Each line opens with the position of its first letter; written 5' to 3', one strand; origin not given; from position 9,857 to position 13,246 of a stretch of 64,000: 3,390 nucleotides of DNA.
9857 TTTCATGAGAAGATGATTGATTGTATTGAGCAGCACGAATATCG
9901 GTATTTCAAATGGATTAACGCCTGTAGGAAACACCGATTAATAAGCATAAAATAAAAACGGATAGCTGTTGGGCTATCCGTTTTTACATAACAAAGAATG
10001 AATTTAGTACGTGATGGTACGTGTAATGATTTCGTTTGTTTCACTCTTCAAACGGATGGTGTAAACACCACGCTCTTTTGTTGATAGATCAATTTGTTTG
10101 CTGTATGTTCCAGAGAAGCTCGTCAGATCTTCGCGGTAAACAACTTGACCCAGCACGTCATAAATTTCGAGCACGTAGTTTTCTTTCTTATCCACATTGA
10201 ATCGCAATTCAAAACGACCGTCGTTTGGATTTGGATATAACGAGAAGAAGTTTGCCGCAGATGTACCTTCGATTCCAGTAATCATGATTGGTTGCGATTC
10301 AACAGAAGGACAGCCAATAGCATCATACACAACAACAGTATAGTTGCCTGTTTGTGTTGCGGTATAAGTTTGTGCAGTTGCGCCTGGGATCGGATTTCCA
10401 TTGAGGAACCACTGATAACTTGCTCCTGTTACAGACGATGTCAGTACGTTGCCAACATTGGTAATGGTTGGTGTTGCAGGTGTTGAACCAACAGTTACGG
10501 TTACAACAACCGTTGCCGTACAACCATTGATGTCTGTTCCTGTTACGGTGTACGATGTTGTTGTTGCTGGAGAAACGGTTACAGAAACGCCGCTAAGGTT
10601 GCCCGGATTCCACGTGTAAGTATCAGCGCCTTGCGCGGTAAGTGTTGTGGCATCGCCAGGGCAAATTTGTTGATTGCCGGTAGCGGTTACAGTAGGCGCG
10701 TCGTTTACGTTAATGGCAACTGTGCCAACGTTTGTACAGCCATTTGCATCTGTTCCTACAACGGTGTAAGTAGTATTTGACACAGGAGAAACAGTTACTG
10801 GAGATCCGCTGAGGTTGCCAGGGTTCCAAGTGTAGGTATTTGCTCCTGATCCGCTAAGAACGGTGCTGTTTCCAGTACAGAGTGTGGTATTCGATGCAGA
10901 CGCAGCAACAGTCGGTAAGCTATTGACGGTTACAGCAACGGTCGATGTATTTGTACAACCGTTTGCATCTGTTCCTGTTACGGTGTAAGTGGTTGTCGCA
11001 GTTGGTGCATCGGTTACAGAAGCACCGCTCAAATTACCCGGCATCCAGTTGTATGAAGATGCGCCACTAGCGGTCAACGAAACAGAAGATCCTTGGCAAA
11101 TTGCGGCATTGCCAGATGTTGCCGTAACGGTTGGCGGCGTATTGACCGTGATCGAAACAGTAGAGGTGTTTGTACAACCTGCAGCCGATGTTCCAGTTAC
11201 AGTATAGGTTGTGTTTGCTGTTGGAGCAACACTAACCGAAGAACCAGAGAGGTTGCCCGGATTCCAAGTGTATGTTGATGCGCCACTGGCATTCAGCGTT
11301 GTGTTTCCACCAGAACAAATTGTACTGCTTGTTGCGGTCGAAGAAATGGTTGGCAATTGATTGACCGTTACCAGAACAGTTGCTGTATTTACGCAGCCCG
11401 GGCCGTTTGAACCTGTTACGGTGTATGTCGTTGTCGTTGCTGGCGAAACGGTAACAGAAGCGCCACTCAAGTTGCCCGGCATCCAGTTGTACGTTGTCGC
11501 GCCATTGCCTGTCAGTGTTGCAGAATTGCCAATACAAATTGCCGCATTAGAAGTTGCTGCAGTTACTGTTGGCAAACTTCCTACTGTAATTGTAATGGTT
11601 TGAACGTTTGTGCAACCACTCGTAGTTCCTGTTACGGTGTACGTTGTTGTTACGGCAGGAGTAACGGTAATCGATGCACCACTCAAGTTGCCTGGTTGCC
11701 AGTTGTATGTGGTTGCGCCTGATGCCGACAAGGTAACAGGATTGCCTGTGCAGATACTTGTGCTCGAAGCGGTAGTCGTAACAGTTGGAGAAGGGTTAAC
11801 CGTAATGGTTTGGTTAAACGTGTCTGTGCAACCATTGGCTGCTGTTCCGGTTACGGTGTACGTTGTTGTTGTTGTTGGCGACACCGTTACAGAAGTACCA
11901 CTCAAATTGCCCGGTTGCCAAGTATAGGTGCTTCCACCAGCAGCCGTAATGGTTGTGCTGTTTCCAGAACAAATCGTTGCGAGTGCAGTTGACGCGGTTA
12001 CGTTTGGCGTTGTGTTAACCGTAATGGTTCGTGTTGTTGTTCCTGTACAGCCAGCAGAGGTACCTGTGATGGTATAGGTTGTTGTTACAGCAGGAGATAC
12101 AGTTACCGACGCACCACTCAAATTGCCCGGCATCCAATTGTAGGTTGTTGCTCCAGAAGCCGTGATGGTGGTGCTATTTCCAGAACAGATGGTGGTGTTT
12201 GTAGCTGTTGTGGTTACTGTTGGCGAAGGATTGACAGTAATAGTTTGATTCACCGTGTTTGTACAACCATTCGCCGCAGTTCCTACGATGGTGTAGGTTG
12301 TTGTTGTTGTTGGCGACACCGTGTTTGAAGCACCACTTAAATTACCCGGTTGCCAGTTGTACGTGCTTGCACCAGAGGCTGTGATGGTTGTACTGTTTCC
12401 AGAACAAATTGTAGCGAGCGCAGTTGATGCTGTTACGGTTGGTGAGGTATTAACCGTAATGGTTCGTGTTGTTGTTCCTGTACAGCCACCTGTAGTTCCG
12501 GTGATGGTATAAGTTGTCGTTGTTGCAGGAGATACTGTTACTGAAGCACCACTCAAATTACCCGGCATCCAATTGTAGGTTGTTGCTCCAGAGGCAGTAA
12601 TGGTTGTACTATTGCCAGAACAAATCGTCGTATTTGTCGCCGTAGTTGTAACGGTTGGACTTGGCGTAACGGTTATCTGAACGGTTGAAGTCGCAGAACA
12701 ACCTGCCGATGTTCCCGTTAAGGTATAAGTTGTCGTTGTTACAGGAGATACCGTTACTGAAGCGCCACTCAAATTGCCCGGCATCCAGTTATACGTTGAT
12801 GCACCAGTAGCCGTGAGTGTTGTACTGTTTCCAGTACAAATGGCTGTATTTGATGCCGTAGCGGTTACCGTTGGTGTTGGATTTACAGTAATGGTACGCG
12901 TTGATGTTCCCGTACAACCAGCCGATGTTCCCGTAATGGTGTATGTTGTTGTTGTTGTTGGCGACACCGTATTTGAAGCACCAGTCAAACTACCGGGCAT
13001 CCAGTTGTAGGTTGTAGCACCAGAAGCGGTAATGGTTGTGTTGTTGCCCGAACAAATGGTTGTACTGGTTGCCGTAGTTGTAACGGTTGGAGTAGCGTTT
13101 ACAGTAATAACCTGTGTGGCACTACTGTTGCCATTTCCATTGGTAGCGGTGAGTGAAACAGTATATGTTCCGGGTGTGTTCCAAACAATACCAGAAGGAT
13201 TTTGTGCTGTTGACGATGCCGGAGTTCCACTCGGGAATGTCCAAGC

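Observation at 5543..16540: Tandem paralogous giant T9SS surface proteins; the second carries a 12-copy near-identical repeat array; gmhB operonic with the first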

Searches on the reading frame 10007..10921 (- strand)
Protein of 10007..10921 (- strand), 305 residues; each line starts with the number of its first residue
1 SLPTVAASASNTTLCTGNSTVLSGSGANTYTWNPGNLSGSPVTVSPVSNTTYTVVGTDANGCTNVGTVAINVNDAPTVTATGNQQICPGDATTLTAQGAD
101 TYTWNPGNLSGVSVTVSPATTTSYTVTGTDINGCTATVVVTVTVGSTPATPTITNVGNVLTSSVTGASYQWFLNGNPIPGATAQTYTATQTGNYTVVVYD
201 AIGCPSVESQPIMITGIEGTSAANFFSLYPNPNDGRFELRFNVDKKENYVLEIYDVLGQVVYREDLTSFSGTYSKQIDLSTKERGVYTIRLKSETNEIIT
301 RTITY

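Call 68: predict_structure(alignment_id=A4)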
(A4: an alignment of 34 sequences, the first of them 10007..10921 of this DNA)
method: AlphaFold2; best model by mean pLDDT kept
length: 305 residues; sequences in the alignment: 34
mean_pLDDT: 94.2   pTM: 0.66
mean pLDDT of the five models: 94.2, 94.0, 93.7, 93.4, 92.9
residues with pLDDT >= 90: 255; 70-90: 46; 50-70: 4; < 50: 0
segments of 3 or more residues with pLDDT < 50: none
pLDDT, mean of each block of 10 residues (from residue 1): 94 95 98 96 97 97 97 97 96 98 97 97 98 97 96 94 98 96 95 96 96 79 83 89 94 92 97 95 90 88 86
secondary structure, 60 per line:
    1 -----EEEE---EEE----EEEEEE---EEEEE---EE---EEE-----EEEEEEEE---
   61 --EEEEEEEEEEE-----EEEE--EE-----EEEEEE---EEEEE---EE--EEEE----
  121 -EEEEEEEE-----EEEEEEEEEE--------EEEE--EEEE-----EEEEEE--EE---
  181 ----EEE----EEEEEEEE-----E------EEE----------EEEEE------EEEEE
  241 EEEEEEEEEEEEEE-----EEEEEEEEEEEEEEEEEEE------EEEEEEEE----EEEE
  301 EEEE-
elements in order: E6-9 E13-15 E20-25 E29-33 E42-44 E50-57 E63-73 E79-82 E92-97 E101-105 E113-116 E122-129 E135-144 E153-156 E159-162 E168-173 E185-187 E192-199 E212-214 E225-229 E236-254 E260-278 E285-292 E297-304

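Call 70: fold_search(model_id=the predicted structure, library=pdb)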
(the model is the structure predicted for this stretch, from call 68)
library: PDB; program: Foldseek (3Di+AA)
matches with E <= 10: 1910; with E <= 0.001: 222
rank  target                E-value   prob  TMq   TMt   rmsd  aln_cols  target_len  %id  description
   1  9fls_A                1.4e-14  1.00  0.52  0.48  11.7       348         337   22  CryoEM structure of the fragment-3 (2061-2397) in the grappling hook protein A (GhpA) in the bacterium Aureispira sp.  (released 2024-10-16)
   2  9flw_A                8.7e-14  1.00  0.52  0.33  11.4       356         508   18  CryoEM structure of the fragment-6 (3571-4078) in the grappling hook protein A (GhpA) in the bacterium Aureispira sp.  (released 2024-10-16)
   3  9flp_A                1.8e-13  1.00  0.53  0.20  11.3       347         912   21  CryoEM structure of the neck (1403-2314) in the grappling hook protein A (GhpA) in the bacterium Aureispira sp. CCB-QB (released 2024-10-16)
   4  9fly_A                6.5e-13  1.00  0.45  0.19  12.7       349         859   21  CryoEM structure of the base (4151-5009) in the grappling hook protein A (GhpA) in the bacterium Aureispira sp. CCB-QB (released 2024-10-16)
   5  9flv_A                8.7e-13  1.00  0.47  0.36  12.7       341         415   21  CryoEM structure of the fragment-5 (2393-2807) in the grappling hook protein A (GhpA) in the bacterium Aureispira sp.  (released 2024-10-16)
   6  9g8b_A                1.0e-11  1.00  0.51  0.46  11.7       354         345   19  CryoEM structure of the fragment-2 (2892-3236) in the grappling hook protein A (GhpA) in the bacterium Aureispira sp.  (released 2024-10-16)
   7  9flx_A                1.1e-11  1.00  0.52  0.47  11.7       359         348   20  CryoEM structure of the fragment-4 (4074-4421) in the grappling hook protein A (GhpA) in the bacterium Aureispira sp.  (released 2024-10-16)
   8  9flu_A                2.7e-11  1.00  0.52  0.48  11.6       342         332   21  CryoEM structure of the fragment-1 (3402-3733) in the grappling hook protein A (GhpA) in the bacterium Aureispira sp.  (released 2024-10-16)
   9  5i99                  4.0e-09  1.00  0.33  0.28  14.1       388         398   12  Crystal structure of mouse CNTN3 Ig5-Fn2 domains (released 2016-08-31)
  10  3hs0_F                9.5e-09  1.00  0.22  0.12  31.3       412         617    8  Cobra Venom Factor (CVF) in complex with human factor B (released 2009-07-07)
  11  9ba4_A                1.3e-08  1.00  0.27  0.11  15.9       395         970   14  Full-length cross-linked Contactin 2 (CNTN2) (released 2024-07-17)
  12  9rcu_A                4.8e-08  1.00  0.31  0.33   8.9       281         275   16  Cardioderma bat coronavirus 2B receptor binding domain in complex with human CEACAM6 (released 2026-04-08)
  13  8k53_B                5.9e-08  1.00  0.27  0.18  21.2       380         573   11  Structure of the Dimeric Human CNTN2 Ig 1-6-FNIII 1-2 Domain in an Asymmetric State (released 2023-12-06)
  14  6rqj_B                7.4e-08  1.00  0.22  0.12  31.6       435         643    8  Structure of human complement C5 complexed with tick inhibitors OmCI, RaCI1 and CirpT1 (released 2020-01-08)
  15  5hcc_B                8.2e-08  1.00  0.24  0.13  32.2       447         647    8  Ternary complex of human Complement C5 with Ornithodoros moubata OmCI and Dermacentor andersoni RaCI3. (released 2016-03-30)
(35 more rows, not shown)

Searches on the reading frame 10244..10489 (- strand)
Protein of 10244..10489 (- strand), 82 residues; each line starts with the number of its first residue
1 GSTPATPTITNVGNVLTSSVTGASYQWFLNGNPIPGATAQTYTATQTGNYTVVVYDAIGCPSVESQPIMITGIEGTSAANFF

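Call 75: search_protein_families(library=pfam, proteins=[window:10244-10489:-], max_evalue=1)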
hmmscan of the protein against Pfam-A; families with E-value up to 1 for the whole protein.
window:10244-10489:- (82 aa): 4 families
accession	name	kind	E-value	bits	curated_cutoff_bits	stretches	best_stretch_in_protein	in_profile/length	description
PF06832.18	BiPBP_C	-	0.00016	22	26.8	1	16-59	37-83/90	Penicillin-Binding Protein C-terminus Family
PF19081.6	Ig_7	-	0.0045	17.7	27.3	1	16-71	20-81/84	Ig-like domain CHU_C associated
PF16820.11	PKD_3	-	0.011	16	26.3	1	19-54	29-64/68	PKD-like domain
PF13895.12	Ig_2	-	0.016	15.8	27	1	21-62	27-72/79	Immunoglobulin domain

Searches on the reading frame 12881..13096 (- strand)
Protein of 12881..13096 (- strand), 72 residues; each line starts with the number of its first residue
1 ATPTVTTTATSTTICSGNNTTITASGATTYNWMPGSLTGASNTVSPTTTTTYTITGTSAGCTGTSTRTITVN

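Call 47: search_protein_families(library=pfam, alignment_id=A2, max_evalue=0.01)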
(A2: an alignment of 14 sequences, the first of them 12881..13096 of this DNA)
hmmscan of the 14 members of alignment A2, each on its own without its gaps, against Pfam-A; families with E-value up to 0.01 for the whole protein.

A. member 1, window:12881-13096:- (72 aa): 1 family
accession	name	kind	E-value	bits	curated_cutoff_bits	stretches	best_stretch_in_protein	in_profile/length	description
PF19081.6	Ig_7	-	0.0077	17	27.3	0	3-71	1-80/84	Ig-like domain CHU_C associated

B. families by the number of members that match (of 14 scanned): 3 families
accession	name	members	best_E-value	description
PF19081.6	Ig_7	12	3.5e-07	Ig-like domain CHU_C associated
PF22352.2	K319L-like_PKD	1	9.5e-05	K319L-like, PKD domain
PF19408.5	PKD_6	1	0.0034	PKD-like domain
